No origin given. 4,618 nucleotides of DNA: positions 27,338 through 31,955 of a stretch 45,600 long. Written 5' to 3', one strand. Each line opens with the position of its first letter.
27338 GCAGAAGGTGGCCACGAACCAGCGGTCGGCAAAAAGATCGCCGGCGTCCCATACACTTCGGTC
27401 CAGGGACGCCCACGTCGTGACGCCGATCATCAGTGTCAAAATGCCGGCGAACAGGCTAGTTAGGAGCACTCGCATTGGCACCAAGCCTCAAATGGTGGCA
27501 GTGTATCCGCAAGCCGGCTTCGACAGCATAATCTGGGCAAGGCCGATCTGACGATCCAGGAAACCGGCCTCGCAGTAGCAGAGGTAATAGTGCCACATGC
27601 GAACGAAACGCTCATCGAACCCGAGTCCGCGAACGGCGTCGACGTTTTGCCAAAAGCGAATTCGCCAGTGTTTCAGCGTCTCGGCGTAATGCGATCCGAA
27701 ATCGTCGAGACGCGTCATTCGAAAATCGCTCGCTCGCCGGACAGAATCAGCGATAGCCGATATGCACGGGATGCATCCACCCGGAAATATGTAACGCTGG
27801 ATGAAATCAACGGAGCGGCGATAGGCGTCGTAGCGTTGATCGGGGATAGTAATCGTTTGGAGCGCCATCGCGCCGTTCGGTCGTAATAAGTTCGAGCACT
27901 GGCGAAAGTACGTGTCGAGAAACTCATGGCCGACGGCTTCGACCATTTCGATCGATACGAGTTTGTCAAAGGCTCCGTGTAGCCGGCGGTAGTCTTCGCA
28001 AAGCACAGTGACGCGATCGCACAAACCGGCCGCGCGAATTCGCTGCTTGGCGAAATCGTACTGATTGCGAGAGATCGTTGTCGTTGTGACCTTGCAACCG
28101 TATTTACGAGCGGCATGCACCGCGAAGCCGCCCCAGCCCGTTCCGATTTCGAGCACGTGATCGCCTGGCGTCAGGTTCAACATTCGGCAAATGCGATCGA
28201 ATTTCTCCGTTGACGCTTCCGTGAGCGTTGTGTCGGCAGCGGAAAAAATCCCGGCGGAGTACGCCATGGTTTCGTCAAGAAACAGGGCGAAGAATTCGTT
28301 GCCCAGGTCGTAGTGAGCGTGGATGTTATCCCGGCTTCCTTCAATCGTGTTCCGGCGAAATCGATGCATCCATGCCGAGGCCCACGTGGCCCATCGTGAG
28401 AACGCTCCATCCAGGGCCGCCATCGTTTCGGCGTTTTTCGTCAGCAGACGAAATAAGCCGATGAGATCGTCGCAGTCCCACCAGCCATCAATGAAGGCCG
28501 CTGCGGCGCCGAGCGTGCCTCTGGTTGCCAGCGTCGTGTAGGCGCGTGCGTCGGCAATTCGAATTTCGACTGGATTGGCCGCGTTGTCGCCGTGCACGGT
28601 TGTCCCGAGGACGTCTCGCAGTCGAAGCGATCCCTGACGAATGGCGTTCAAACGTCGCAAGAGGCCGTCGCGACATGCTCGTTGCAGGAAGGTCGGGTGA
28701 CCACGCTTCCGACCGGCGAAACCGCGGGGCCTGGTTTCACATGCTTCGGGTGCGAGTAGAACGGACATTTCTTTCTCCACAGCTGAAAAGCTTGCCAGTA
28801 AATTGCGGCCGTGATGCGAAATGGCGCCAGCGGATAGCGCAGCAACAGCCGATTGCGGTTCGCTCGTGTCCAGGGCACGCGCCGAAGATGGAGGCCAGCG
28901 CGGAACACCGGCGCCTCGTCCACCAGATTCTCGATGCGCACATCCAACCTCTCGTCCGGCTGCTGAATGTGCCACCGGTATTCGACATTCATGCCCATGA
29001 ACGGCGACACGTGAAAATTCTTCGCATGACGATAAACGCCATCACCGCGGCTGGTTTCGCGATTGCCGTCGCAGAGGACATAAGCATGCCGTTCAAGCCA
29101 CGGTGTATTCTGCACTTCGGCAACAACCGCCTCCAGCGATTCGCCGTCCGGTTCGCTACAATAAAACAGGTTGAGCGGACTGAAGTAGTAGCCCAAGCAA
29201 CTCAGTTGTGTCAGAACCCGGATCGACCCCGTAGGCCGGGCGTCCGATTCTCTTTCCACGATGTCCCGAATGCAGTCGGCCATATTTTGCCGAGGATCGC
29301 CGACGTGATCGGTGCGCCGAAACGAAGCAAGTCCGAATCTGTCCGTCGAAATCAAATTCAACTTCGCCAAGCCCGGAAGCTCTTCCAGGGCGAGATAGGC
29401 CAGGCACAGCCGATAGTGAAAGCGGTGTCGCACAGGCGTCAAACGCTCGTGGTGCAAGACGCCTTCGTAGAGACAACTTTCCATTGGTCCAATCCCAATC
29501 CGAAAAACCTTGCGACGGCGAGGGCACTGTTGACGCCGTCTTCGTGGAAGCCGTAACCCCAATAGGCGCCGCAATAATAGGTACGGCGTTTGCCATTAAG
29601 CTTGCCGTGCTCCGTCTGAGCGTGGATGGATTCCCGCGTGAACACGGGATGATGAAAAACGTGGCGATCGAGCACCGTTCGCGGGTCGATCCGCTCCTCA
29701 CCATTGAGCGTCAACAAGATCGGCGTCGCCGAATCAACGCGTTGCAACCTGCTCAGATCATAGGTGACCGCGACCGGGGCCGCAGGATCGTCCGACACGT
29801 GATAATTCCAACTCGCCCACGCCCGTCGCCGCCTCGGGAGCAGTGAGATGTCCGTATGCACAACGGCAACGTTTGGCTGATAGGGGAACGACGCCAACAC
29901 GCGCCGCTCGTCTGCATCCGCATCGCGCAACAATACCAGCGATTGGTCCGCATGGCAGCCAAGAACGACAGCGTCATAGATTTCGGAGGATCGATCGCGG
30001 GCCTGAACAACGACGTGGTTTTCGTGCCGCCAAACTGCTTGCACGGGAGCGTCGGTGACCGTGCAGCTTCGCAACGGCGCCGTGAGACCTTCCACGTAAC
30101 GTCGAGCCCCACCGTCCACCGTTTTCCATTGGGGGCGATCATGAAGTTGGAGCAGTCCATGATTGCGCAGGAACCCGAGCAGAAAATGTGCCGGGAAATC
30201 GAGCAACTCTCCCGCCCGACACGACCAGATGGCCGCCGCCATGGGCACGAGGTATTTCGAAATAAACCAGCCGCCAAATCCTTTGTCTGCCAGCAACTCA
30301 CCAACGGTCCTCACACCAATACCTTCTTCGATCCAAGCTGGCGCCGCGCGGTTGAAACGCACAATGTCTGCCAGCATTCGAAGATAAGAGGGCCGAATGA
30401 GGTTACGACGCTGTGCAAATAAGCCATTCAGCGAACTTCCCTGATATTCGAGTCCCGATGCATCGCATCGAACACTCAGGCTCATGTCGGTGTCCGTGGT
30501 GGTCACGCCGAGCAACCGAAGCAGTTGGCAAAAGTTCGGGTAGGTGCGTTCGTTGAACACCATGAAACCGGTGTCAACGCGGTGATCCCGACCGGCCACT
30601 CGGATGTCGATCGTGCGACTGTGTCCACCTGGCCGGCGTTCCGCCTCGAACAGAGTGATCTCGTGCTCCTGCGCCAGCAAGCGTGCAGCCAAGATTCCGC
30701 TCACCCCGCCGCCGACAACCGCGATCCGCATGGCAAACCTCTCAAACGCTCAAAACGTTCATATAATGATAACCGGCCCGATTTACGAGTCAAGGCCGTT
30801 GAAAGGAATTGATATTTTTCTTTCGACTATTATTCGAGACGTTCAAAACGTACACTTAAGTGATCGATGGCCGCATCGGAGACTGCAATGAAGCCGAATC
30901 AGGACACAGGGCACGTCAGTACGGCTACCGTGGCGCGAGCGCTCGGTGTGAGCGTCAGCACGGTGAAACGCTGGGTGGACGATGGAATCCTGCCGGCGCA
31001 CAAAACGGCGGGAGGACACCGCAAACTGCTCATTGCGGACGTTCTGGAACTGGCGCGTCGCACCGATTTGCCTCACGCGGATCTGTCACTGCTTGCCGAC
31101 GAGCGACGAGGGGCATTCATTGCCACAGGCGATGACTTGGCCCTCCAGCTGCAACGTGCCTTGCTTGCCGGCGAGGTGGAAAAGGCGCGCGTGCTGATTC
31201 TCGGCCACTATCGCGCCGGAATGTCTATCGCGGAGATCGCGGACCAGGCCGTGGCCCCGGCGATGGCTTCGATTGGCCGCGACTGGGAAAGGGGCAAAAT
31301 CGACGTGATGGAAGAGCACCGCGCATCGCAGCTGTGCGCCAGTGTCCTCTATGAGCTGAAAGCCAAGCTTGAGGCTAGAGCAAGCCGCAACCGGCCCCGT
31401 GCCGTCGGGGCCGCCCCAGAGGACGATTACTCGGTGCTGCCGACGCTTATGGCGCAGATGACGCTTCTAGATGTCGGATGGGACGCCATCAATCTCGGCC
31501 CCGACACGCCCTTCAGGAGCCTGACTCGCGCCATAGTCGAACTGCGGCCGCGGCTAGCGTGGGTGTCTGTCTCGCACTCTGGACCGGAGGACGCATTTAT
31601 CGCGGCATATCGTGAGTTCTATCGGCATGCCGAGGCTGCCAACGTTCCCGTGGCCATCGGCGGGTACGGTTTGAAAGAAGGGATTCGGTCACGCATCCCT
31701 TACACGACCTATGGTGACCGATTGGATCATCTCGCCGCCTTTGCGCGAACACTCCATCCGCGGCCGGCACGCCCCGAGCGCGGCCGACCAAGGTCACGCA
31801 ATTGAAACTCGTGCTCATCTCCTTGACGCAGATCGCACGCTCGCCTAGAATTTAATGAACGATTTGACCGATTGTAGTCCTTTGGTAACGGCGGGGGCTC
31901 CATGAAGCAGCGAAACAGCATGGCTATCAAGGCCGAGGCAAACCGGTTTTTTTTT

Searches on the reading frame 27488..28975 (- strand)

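Call 41: search_protein_families(library=pfam, proteins=[window:27488-28975:-], max_evalue=0.00001)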
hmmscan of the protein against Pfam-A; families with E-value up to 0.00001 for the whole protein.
window:27488-28975:- (495 aa): 5 families
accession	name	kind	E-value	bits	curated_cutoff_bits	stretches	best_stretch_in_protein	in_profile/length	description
PF02353.26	CMAS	-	1.6e-87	293.8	27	1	215-482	7-273/273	Mycolic acid cyclopropane synthetase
PF13649.12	Methyltransf_25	-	2.8e-13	50.8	27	1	274-368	1-97/97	Methyltransferase domain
PF08241.18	Methyltransf_11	-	3.4e-10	40.9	21.2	1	275-371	1-94/95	Methyltransferase domain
PF08242.18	Methyltransf_12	-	1.3e-08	35.8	30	1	275-369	1-97/98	Methyltransferase domain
PF13489.12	Methyltransf_23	-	1.6e-07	31.7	27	1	260-397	11-136/164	Methyltransferase domain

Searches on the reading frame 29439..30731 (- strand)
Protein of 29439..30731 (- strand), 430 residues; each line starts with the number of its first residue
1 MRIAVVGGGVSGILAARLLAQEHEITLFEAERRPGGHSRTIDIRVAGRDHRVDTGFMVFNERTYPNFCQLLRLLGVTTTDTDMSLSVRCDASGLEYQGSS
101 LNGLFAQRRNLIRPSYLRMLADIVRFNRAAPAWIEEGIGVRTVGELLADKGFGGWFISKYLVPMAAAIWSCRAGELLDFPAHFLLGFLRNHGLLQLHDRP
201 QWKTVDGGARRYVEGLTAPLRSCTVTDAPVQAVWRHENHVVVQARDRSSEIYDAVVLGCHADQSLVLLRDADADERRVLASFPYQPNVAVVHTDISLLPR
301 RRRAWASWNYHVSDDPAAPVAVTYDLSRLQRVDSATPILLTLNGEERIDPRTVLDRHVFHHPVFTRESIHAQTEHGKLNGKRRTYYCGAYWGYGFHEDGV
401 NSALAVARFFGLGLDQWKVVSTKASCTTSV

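Call 41: search_protein_families(library=pfam, proteins=[window:29439-30731:-], max_evalue=0.00001)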
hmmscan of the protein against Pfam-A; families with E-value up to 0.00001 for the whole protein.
window:29439-30731:- (430 aa): 2 families
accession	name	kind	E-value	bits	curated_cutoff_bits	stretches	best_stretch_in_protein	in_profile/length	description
PF01593.30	Amino_oxidase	-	1.5e-18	67.8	19.8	1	10-408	1-440/443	Flavin containing amine oxidoreductase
PF13450.12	NAD_binding_8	-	2.6e-13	50.5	21.9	1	5-72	1-66/68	NAD(P)-binding Rossmann-like domain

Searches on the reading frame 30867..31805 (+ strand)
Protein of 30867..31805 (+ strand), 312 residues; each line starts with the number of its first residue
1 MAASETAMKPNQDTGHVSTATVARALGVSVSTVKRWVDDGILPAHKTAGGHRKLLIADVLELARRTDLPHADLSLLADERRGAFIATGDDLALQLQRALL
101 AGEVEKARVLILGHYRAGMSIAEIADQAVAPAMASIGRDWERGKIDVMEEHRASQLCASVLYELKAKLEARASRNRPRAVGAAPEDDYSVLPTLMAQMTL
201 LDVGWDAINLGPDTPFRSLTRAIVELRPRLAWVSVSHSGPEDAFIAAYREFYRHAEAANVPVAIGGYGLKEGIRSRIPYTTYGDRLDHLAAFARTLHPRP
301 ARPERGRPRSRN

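Call 41: search_protein_families(library=pfam, proteins=[window:30867-31805:+], max_evalue=0.00001)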
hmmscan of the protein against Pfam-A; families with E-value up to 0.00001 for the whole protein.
window:30867-31805:+ (312 aa): 5 families
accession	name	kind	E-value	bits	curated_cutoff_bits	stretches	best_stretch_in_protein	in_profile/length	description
PF02607.22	B12-binding_2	-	3.3e-11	43.7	23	1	94-165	4-74/74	B12 binding domain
PF12728.13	HTH_17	-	1.3e-09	38.6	27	1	18-65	3-49/51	Helix-turn-helix domain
PF13384.12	HTH_23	-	2.8e-08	33.8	24.6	0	17-38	18-39/50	Homeodomain-like domain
PF00376.29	MerR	-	6.3e-08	32.7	28.2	1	19-52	2-36/38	MerR family regulatory protein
PF13411.12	MerR_1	-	7.2e-06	26.5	21.6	0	19-64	3-48/69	MerR HTH family regulatory protein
